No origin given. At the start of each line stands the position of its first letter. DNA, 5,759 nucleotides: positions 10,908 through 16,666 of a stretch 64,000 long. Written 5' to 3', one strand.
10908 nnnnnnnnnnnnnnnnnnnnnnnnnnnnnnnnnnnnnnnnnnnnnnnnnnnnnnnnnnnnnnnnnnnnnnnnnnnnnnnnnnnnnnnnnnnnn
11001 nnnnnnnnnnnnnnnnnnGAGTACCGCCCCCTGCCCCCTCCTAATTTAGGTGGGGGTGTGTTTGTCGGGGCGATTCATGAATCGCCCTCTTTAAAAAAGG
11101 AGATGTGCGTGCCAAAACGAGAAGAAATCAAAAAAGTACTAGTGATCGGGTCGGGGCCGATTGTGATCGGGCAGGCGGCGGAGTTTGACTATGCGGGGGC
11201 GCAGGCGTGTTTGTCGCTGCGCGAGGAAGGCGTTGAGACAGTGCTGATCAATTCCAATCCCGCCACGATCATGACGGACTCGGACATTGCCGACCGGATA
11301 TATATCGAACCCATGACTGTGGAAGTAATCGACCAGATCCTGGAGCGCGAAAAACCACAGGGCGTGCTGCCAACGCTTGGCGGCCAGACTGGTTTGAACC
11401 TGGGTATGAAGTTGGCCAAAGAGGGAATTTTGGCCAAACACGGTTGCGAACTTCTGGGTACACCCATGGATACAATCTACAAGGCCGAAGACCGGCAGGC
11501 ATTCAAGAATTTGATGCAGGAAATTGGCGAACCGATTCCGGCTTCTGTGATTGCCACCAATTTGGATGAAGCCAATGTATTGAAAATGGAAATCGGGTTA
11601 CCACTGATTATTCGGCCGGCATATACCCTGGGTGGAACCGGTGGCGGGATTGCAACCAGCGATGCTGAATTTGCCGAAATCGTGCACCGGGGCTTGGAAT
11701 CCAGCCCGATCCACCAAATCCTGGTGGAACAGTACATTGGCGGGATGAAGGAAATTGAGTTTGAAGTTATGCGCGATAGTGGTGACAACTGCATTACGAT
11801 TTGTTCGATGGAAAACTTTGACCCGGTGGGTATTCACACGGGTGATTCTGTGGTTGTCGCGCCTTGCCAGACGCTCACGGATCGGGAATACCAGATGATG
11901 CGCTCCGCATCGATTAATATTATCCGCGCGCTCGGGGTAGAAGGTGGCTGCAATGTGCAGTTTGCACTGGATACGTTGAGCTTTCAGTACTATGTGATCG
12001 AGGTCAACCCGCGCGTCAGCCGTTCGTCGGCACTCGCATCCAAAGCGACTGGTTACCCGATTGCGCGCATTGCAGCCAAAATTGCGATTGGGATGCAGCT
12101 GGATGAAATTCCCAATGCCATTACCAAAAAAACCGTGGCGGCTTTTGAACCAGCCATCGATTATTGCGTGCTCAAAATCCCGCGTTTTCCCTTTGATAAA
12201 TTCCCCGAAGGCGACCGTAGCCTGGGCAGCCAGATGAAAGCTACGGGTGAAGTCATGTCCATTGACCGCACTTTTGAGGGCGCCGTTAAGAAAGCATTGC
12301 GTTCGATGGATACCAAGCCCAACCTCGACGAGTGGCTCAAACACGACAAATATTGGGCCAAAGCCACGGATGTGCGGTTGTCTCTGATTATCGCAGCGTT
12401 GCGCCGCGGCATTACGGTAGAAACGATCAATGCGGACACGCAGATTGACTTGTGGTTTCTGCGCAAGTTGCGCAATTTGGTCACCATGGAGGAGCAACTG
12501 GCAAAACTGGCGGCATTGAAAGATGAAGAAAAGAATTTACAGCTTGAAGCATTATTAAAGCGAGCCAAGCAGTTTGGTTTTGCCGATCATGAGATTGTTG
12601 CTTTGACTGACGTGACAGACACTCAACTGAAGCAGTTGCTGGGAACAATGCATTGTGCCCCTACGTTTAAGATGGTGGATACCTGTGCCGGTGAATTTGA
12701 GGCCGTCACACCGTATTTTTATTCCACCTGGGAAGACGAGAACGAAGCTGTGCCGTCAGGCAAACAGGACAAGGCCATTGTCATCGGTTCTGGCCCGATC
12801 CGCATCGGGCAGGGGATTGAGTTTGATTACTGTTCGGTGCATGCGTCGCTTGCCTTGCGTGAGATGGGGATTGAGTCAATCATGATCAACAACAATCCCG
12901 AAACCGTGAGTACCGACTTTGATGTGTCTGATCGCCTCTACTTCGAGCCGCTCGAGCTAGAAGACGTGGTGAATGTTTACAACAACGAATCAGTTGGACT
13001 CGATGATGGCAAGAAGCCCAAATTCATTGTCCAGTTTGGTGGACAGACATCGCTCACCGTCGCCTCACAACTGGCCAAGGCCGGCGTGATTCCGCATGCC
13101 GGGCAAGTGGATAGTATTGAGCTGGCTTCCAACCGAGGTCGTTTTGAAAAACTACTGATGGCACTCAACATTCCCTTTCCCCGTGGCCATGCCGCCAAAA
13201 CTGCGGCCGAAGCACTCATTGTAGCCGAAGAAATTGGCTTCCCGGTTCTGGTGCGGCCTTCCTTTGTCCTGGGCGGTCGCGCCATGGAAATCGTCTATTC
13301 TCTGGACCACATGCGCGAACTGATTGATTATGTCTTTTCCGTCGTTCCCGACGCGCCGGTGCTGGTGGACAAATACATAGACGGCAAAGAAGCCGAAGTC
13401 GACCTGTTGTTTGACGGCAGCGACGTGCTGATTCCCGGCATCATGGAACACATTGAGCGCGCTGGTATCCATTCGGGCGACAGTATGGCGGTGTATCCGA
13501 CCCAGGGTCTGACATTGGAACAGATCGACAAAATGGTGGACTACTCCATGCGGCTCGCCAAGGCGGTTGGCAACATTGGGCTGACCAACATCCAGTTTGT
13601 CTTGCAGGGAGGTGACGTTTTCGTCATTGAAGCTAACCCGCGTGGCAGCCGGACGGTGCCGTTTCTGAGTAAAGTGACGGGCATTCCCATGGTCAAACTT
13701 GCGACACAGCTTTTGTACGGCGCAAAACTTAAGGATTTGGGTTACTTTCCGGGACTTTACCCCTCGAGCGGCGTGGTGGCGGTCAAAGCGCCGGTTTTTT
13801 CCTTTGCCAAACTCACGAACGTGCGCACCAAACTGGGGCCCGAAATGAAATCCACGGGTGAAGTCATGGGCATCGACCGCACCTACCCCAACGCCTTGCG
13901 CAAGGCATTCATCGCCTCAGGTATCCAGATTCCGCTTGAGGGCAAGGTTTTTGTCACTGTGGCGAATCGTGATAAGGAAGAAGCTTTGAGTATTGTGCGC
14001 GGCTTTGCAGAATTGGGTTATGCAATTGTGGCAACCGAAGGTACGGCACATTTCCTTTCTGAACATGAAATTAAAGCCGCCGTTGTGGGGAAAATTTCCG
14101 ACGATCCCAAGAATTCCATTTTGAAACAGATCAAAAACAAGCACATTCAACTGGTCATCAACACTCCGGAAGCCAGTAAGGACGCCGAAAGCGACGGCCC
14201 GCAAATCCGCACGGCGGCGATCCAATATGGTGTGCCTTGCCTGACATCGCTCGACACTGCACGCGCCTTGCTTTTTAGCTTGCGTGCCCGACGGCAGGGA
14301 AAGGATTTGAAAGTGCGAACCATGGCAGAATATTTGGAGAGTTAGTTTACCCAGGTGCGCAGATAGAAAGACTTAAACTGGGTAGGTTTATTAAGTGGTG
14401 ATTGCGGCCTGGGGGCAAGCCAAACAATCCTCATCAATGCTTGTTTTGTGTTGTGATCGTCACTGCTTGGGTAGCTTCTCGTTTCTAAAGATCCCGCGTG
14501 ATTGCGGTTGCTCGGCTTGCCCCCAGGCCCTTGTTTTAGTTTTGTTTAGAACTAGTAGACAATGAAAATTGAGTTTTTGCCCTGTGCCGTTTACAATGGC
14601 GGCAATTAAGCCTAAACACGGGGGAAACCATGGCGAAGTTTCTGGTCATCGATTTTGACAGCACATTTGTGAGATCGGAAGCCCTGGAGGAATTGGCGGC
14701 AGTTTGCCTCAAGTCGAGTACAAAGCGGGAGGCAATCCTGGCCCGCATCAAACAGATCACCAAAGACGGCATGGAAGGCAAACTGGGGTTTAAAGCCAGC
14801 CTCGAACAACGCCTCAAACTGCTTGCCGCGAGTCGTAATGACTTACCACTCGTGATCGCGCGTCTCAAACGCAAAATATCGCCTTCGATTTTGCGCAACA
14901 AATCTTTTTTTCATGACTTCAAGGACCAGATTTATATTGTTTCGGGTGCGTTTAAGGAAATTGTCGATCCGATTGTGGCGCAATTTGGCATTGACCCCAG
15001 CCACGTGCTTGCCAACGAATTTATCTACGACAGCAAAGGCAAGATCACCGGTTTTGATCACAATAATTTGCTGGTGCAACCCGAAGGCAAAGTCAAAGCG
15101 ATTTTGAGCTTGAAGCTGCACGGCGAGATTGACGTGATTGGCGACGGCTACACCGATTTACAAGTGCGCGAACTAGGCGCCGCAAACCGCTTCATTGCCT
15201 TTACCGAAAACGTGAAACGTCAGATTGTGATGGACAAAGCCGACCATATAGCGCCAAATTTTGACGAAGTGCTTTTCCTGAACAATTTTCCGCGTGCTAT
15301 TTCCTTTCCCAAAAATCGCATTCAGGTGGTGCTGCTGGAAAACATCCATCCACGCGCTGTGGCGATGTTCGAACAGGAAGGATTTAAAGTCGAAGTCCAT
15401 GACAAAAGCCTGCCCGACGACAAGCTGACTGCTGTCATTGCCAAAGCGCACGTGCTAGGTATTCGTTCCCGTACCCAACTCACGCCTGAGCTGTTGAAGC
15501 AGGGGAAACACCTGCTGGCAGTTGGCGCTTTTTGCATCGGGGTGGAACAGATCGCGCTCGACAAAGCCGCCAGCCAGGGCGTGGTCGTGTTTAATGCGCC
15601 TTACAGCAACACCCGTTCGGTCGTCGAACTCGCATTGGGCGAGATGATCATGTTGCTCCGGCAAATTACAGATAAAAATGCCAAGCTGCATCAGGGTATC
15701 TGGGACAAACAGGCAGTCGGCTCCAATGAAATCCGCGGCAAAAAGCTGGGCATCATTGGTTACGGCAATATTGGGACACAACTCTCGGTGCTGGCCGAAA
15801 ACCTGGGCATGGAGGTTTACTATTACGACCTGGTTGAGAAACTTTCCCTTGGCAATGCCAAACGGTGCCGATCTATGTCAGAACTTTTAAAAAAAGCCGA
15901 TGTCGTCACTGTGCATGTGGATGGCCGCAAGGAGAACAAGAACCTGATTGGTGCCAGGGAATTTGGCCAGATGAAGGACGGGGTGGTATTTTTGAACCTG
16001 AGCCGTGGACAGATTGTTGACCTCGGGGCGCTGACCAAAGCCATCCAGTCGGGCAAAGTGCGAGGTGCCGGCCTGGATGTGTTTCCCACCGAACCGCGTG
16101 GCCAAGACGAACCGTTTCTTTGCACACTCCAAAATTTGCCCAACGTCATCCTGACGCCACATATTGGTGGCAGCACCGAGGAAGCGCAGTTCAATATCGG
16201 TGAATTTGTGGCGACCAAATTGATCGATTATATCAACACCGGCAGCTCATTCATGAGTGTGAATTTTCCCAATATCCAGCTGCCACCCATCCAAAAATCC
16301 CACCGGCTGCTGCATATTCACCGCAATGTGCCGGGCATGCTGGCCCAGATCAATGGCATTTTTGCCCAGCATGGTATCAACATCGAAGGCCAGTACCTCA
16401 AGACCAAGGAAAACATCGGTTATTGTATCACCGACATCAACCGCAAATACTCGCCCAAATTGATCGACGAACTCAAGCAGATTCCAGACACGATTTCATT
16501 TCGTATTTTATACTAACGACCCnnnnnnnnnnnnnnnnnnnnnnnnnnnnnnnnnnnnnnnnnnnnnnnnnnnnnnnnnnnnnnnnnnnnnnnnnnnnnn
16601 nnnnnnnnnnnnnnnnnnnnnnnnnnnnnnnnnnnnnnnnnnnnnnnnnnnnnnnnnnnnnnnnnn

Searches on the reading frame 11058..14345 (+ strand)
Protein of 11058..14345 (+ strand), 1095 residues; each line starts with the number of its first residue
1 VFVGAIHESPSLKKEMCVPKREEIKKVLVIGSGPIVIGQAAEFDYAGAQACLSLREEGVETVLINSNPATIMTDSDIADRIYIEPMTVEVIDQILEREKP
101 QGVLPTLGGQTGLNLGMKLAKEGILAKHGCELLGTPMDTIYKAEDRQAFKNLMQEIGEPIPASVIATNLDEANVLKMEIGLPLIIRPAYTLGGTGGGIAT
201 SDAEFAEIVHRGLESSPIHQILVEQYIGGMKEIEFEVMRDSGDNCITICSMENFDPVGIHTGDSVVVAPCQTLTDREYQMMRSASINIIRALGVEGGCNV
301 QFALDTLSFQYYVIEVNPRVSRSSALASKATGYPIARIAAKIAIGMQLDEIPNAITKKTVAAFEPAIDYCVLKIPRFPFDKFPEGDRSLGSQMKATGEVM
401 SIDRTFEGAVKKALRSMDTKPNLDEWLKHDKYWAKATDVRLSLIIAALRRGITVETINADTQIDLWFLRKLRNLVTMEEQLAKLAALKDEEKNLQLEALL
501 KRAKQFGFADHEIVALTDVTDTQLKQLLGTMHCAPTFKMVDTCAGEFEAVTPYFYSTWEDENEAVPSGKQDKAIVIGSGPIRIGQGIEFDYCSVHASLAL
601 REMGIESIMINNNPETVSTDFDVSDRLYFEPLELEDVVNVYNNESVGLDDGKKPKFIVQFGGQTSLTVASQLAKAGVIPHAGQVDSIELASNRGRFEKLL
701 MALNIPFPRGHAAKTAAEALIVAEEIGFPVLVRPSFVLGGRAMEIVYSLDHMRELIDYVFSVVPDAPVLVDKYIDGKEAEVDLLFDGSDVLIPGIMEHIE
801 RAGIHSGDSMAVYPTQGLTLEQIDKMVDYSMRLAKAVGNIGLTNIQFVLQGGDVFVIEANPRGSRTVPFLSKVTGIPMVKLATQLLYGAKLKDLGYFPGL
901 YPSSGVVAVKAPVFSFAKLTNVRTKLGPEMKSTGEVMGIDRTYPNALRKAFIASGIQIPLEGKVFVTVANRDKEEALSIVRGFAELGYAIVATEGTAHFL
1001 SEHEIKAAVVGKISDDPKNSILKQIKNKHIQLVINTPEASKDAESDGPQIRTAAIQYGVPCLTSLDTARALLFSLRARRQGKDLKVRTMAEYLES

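Call 6: search_protein_families(library=pfam, proteins=[window:11058-14345:+], max_evalue=0.01)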
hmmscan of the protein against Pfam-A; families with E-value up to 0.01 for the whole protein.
window:11058-14345:+ (1095 aa): 11 families
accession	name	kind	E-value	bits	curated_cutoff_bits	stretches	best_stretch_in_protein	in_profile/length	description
PF02786.22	CPSase_L_D2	-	1.2e-112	374.9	19.8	2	145-350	1-210/211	Carbamoyl-phosphate synthase L chain, ATP binding domain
PF25596.1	CPSase_L_D1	-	2e-89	295.8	27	2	24-141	2-117/118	Carbamoyl phosphate synthase preATP-grasp domain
PF02142.27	MGS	-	4.1e-24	85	24.1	1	976-1063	2-94/94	MGS-like domain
PF02787.25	CPSase_L_D3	-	5.4e-19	68.4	26.6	1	434-516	4-79/80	Carbamoyl-phosphate synthetase large chain, oligomerisation domain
PF07478.18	Dala_Dala_lig_C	-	1.7e-13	51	24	2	720-861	29-174/204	D-ala D-ala ligase C-terminus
PF15632.11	ATPgrasp_Ter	-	6.8e-12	45.7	29.1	2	767-889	4-111/131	ATP-grasp in the biosynthetic pathway with Ter operon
PF02222.28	ATP-grasp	-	5.1e-10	39.7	27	2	700-862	3-162/179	ATP-grasp domain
PF02655.19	ATP-grasp_3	-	1.8e-09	38.3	23.2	1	691-862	2-156/160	ATP-grasp domain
PF13535.11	ATP-grasp_4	-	6.7e-07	29.5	27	1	758-862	45-151/160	ATP-grasp domain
PF01071.24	GARS_A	-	9.3e-07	29.3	27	0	698-792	8-107/194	Phosphoribosylglycinamide synthetase, ATP-grasp (A) domain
PF13549.11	ATP-grasp_5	-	0.00028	20.7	27.6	1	697-732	16-51/221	ATP-grasp domain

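Call 7: search_protein_families(library=ncbifam, proteins=[window:11058-14345:+], max_evalue=0.01)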
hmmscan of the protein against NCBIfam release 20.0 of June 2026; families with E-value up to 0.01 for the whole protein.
window:11058-14345:+ (1095 aa): 36 families (the best 25 are shown)
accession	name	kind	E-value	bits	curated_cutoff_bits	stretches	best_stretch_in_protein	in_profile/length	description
NF003671.0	PRK05294.1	equivalog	0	1450.2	599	1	19-1088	2-1053/1058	carbamoyl-phosphate synthase large subunit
TIGR01369.1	CPSaseII_lrg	equivalog_domain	0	1416.1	1027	1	19-1072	1-1049/1052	carbamoyl-phosphate synthase (glutamine-hydrolyzing) large subunit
NF006406.0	PRK08654.1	equivalog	1.6e-31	109.4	739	2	55-355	22-327/499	acetyl-CoA carboxylase biotin carboxylase subunit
TIGR01235.1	pyruv_carbox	equivalog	2.6e-30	104.7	1114.45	2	126-351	96-324/1143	pyruvate carboxylase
NF053643.1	Ddl_archaea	equivalog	1.7e-28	99.6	500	2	54-334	18-286/367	putative pseudomurein biosynthesis ATP-grasp protein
NF005525.0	PRK07178.1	equivalog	3.7e-27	95.1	768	2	124-359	93-330/471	acetyl-CoA carboxylase biotin carboxylase subunit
TIGR00514.1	accC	equivalog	4.1e-26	91.8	626.5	2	124-350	94-323/449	acetyl-CoA carboxylase biotin carboxylase subunit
NF009554.0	PRK12999.1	equivalog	5.9e-26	90.6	965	2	126-358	100-336/1147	pyruvate carboxylase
NF004085.0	PRK05586.1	equivalog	7.8e-26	91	723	2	131-352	101-325/448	acetyl-CoA carboxylase biotin carboxylase subunit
NF009402.0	PRK12767.1-1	equivalog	3.5e-25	88.5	218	2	47-327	16-283/329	carbamoyl phosphate synthase-like protein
NF006367.0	PRK08591.1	subfamily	6.6e-24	84.4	597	2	124-350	94-323/451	acetyl-CoA carboxylase biotin carboxylase subunit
NF009471.0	PRK12833.1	equivalog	1.2e-21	76.8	686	2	125-356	98-332/467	acetyl-CoA carboxylase biotin carboxylase subunit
NF006286.0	PRK08462.1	equivalog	5.1e-21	75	740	2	124-350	96-325/445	acetyl-CoA carboxylase biotin carboxylase subunit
NF002378.0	PRK01372.1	subfamily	1.9e-19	69.5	243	2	143-317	98-268/305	D-alanine--D-alanine ligase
NF002563.0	PRK02186.1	subfamily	2.5e-18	65.8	625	2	668-878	84-294/890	argininosuccinate lyase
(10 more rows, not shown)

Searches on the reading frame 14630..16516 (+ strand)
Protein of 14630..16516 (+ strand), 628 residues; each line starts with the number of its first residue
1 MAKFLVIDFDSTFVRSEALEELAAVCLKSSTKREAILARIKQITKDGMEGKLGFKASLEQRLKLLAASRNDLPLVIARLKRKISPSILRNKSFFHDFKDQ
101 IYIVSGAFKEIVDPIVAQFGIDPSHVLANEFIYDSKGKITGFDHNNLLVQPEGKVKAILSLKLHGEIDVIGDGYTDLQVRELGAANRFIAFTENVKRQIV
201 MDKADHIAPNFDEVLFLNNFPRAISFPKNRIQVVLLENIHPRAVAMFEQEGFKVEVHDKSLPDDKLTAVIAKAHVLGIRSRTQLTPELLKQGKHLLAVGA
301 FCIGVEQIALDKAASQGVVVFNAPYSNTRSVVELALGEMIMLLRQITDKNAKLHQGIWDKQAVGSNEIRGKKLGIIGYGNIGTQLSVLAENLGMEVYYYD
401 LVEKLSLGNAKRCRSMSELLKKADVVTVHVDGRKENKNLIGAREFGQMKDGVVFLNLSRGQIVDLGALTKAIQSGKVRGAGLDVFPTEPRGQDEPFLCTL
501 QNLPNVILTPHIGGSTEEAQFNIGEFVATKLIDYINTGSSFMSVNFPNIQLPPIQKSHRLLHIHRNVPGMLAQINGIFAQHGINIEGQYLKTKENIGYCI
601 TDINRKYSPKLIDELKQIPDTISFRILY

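Call 6: search_protein_families(library=pfam, proteins=[window:14630-16516:+], max_evalue=0.01)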
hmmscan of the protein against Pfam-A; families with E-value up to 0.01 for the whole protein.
window:14630-16516:+ (628 aa): 8 families
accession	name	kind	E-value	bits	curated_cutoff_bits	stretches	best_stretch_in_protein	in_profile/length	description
PF02826.25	2-Hacid_dh_C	-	3.3e-50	170.4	25.1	1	337-513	2-178/178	D-isomer specific 2-hydroxyacid dehydrogenase, NAD binding domain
PF00389.36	2-Hacid_dh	-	3.4e-28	98.4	24.6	1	233-540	1-129/134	D-isomer specific 2-hydroxyacid dehydrogenase, catalytic domain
PF22629.2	ACT_AHAS_ss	-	5e-14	52.6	27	1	560-622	1-66/67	AHAS small subunit-like ACT domain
PF12710.13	HAD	-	5.4e-11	43.7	27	1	6-178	2-186/189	haloacid dehalogenase-like hydrolase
PF01842.31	ACT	-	7.2e-06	26.1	27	1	564-617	7-63/66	ACT domain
PF03446.21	NAD_binding_2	-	0.00058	20.3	21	1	372-459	1-94/161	NAD binding domain of 6-phosphogluconate dehydrogenase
PF00702.32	Hydrolase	-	0.00059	20.7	26.4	1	5-178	4-185/191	haloacid dehalogenase-like hydrolase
PF09084.16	NMT1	-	0.0048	17.3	20.5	0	247-301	16-69/216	NMT1/THI5 like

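Call 7: search_protein_families(library=ncbifam, proteins=[window:14630-16516:+], max_evalue=0.01)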
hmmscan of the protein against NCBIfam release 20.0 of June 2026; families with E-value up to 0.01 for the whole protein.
window:14630-16516:+ (628 aa): 32 families (the best 25 are shown)
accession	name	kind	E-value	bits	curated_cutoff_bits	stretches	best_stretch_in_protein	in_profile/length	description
NF008759.0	PRK11790.1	equivalog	6.6e-189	627.8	404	1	223-628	4-410/410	phosphoglycerate dehydrogenase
TIGR01327.1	PGDH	equivalog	3.3e-86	290.1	454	2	232-551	1-317/525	phosphoglycerate dehydrogenase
NF009714.1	PRK13243.1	equivalog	2.1e-47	162.1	455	1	232-536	4-314/332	glyoxylate reductase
NF006263.0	PRK08410.1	equivalog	7.3e-41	140.6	389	1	255-536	26-308/311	D-2-hydroxyacid dehydrogenase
NF005069.0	PRK06487.1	equivalog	9.2e-41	139.9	448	1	253-535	30-311/320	2-hydroxyacid dehydrogenase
NF011938.0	PRK15409.1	equivalog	1.3e-36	126.3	492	1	250-537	21-311/324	glyoxylate/hydroxypyruvate reductase GhrB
NF005387.0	PRK06932.1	equivalog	2.5e-35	122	492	1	271-537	43-312/314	2-hydroxyacid dehydrogenase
NF005750.0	PRK07574.1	equivalog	4.2e-32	111.7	329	1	282-535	102-357/386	NAD-dependent formate dehydrogenase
NF001309.0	PRK00257.1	equivalog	4.7e-32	111.4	434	1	241-535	10-278/379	4-phosphoerythronate dehydrogenase PdxB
NF041369.1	Dhydh_Halo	equivalog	9.8e-32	110.4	400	1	303-538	64-297/305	D-2-hydroxyacid dehydrogenase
NF006374.0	PRK08605.1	subfamily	1.1e-31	110.2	356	1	301-545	76-332/332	D-lactate dehydrogenase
NF000492.1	vanH_gen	exception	5.8e-31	107.7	540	1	297-519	69-295/312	D-lactate dehydrogenase VanH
NF000004.1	vanH-D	exception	2.8e-24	85.9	550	1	282-517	58-299/323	D-lactate dehydrogenase VanH-D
TIGR00338.1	serB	equivalog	4.3e-24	85.3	144.15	1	2-202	14-204/219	phosphoserine phosphatase SerB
NF000371.1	vanH_Agroup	exception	3e-23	82.5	700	1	300-534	77-315/322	VanH-A/VanH-Pt family D-lactate dehydrogenase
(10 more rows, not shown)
